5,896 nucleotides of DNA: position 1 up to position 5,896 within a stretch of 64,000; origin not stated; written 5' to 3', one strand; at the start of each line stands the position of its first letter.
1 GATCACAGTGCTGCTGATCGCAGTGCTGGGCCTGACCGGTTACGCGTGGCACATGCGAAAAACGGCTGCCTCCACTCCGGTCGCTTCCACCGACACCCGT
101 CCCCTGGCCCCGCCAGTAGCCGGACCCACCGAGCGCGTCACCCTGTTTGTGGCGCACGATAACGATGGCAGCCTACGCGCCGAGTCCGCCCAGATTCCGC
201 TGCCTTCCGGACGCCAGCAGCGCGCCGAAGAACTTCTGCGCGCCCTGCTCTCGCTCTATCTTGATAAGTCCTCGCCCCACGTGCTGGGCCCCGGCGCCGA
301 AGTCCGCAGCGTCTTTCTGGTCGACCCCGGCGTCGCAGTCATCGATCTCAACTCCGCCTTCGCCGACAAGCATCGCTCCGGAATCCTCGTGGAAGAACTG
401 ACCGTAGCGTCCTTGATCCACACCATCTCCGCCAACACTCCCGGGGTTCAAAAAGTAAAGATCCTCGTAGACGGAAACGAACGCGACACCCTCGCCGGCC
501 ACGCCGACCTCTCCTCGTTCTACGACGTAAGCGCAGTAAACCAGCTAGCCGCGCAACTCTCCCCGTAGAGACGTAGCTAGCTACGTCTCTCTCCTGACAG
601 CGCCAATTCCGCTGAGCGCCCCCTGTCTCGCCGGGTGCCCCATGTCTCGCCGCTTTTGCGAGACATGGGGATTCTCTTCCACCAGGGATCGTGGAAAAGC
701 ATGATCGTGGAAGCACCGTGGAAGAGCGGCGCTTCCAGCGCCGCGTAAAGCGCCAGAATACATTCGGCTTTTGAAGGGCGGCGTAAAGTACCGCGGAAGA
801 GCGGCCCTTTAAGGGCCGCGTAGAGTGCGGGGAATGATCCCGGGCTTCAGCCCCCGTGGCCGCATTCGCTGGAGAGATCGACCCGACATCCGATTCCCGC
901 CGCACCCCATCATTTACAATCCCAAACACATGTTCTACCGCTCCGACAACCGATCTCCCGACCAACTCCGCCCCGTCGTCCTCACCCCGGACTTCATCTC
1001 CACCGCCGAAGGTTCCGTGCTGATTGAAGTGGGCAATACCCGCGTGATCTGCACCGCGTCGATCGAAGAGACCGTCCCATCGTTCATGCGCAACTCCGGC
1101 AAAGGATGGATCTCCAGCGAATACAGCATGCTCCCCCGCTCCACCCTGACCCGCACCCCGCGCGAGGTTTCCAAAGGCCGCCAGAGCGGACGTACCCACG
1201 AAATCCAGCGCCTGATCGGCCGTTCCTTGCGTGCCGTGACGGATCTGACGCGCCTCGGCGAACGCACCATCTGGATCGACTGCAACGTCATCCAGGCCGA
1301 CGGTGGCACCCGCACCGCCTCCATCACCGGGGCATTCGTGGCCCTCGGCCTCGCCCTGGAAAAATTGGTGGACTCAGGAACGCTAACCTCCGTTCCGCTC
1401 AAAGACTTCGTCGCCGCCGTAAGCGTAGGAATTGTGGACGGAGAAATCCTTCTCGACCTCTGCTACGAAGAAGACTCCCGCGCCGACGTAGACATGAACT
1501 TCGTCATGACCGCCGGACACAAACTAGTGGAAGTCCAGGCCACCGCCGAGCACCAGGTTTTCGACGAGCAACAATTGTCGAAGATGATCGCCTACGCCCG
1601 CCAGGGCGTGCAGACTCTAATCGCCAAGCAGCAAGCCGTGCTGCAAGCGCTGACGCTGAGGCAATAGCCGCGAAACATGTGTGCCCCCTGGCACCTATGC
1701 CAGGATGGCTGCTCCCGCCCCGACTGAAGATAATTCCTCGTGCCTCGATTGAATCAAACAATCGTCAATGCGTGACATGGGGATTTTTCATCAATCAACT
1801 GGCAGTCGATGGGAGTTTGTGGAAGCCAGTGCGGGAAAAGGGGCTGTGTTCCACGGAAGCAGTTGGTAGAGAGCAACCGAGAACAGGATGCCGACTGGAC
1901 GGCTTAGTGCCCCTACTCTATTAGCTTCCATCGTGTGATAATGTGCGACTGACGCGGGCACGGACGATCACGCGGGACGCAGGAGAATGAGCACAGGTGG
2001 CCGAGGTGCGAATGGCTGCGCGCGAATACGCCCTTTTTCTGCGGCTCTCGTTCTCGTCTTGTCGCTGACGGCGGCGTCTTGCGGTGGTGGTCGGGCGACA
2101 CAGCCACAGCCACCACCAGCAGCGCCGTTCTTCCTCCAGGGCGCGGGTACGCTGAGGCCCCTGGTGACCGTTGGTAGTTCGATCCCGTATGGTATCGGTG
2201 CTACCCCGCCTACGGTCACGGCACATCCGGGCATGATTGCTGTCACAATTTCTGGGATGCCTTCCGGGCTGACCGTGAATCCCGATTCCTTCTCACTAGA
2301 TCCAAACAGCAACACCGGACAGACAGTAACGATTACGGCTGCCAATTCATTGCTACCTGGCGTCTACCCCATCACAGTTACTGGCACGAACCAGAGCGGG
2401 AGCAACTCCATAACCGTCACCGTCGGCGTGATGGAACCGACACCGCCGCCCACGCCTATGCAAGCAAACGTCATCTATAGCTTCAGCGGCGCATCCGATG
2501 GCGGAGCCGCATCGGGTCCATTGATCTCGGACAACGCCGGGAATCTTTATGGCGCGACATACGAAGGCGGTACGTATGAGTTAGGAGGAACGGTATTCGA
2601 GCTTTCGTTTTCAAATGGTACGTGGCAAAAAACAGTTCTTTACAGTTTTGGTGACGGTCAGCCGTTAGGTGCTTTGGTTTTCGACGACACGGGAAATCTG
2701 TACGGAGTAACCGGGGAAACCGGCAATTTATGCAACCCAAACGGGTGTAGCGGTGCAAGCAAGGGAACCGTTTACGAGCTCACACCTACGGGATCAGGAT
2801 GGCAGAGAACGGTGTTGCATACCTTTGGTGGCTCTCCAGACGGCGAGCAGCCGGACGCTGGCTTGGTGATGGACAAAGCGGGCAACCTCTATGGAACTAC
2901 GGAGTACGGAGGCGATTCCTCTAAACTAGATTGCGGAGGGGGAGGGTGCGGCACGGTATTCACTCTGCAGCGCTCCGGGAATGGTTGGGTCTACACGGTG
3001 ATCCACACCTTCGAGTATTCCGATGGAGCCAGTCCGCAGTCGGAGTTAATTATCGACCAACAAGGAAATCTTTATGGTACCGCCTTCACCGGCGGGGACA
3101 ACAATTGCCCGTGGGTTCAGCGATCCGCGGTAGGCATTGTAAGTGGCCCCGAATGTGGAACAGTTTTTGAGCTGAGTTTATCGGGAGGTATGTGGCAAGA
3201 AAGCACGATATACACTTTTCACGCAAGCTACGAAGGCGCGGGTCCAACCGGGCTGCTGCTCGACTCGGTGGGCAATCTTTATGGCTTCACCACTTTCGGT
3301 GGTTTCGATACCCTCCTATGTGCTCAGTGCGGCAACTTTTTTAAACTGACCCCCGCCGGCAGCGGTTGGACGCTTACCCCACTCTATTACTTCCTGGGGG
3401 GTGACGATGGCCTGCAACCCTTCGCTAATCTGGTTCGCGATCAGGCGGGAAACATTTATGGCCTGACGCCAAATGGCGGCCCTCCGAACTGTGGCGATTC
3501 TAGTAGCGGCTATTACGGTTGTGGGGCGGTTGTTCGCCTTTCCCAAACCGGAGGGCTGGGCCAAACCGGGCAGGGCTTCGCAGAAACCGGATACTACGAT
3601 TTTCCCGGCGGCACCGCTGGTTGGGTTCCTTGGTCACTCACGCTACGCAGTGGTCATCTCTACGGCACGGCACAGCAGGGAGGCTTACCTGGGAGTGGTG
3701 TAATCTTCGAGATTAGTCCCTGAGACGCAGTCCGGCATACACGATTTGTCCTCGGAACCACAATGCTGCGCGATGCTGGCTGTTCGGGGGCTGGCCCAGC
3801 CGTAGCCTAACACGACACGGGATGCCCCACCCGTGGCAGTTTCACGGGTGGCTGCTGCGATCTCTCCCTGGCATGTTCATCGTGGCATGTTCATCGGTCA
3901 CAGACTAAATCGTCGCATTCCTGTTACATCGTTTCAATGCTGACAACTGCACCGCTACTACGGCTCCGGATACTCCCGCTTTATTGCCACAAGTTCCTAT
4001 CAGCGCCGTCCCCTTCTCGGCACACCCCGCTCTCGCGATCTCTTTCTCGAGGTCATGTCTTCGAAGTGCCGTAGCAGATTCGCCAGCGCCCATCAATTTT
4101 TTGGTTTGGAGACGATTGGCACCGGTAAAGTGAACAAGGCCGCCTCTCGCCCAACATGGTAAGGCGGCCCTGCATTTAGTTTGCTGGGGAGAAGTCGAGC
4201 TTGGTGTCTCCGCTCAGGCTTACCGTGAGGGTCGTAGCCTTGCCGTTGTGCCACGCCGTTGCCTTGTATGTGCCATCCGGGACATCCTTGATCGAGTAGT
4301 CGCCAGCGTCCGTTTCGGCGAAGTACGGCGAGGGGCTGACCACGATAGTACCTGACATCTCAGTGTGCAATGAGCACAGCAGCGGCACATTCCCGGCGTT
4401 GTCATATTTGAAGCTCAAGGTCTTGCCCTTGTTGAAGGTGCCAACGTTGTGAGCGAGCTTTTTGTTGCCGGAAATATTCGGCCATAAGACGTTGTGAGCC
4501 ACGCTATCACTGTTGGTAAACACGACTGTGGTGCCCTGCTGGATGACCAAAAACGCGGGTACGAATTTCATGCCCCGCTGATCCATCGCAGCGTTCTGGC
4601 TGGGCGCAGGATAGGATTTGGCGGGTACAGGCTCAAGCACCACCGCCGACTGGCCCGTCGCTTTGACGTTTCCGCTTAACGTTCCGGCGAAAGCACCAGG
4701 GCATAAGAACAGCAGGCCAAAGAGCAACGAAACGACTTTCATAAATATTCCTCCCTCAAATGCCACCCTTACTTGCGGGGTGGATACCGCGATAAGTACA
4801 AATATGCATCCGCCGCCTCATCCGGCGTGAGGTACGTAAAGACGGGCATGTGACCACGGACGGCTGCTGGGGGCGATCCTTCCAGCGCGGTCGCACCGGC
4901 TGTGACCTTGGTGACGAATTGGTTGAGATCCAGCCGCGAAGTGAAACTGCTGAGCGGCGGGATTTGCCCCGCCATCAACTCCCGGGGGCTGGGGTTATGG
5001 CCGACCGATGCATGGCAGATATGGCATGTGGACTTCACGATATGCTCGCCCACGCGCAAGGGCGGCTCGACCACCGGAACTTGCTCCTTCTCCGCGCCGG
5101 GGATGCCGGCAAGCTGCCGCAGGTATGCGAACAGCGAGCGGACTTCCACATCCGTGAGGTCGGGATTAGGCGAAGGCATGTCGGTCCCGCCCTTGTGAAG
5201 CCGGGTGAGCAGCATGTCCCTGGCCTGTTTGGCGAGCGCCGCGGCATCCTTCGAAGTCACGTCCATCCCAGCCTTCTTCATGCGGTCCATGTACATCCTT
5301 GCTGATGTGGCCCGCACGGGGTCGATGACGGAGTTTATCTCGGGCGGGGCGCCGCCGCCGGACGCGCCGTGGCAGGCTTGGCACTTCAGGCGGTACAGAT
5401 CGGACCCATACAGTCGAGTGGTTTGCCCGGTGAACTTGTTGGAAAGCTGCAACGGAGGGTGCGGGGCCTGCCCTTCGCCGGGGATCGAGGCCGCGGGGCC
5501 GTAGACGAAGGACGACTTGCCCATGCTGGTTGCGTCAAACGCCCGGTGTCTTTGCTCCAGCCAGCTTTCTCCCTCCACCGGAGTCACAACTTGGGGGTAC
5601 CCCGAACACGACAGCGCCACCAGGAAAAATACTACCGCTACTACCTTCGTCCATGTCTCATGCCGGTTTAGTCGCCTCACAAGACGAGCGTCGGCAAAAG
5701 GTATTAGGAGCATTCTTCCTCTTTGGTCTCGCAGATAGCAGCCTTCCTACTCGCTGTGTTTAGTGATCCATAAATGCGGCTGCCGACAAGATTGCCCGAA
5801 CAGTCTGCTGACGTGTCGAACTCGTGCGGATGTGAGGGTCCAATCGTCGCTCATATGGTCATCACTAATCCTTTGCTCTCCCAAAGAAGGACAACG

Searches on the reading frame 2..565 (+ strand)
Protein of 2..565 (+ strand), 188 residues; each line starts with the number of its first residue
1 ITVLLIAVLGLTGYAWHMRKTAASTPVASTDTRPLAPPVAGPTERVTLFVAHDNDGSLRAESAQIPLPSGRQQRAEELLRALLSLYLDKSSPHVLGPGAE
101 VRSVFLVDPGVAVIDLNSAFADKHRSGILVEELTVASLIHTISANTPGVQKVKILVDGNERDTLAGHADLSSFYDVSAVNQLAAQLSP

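Call 66: search_protein_families(library=pfam, proteins=[window:2-565:+], max_evalue=0.0001)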
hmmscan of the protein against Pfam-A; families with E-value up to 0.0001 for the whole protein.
window:2-565:+ (188 aa): 1 family
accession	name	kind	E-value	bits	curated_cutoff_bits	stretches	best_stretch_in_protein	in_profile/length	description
PF10646.14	Germane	-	2.2e-12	48.1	23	1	54-161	7-116/117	Sporulation and spore germination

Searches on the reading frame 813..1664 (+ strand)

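Call 66: search_protein_families(library=pfam, proteins=[window:813-1664:+], max_evalue=0.0001)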
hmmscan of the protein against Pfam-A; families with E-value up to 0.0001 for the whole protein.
window:813-1664:+ (284 aa): 2 families
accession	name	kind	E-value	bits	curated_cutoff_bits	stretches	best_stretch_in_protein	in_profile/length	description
PF01138.27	RNase_PH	-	4.4e-28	98.7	25.5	1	51-179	1-125/130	3' exoribonuclease family, domain 1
PF03725.20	RNase_PH_C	-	1.3e-15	57.5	20.8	1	198-264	1-66/67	3' exoribonuclease family, domain 2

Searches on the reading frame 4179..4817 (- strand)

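Call 59: search_protein_families(library=pfam, proteins=[window:4179-4817:-], max_evalue=0.001)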
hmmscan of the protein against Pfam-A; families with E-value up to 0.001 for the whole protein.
window:4179-4817:- (213 aa): 3 families
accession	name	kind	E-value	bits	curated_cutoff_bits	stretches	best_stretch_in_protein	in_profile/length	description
PF00127.26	Copper-bind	-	5.6e-08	33.6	21.2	1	77-160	6-98/99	Copper binding proteins, plastocyanin/azurin family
PF13473.12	Cupredoxin_1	-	2.6e-05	24.6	27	1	79-160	26-104/104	Cupredoxin-like domain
PF14686.12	fn3_3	-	0.00013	22.2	24.4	1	165-200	27-68/75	Polysaccharide lyase family 4, domain II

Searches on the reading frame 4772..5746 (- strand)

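Call 59: search_protein_families(library=pfam, proteins=[window:4772-5746:-], max_evalue=0.001)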
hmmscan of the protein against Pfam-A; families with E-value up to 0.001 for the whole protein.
window:4772-5746:- (325 aa): 2 families
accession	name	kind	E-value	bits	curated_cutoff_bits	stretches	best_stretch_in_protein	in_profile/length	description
PF13442.11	Cytochrome_CBB3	-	2.2e-13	50.8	27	1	114-209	6-68/68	Cytochrome C oxidase, cbb3-type, subunit III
PF00034.26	Cytochrom_C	-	3.8e-11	44.6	21.3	1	114-212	4-89/90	Cytochrome c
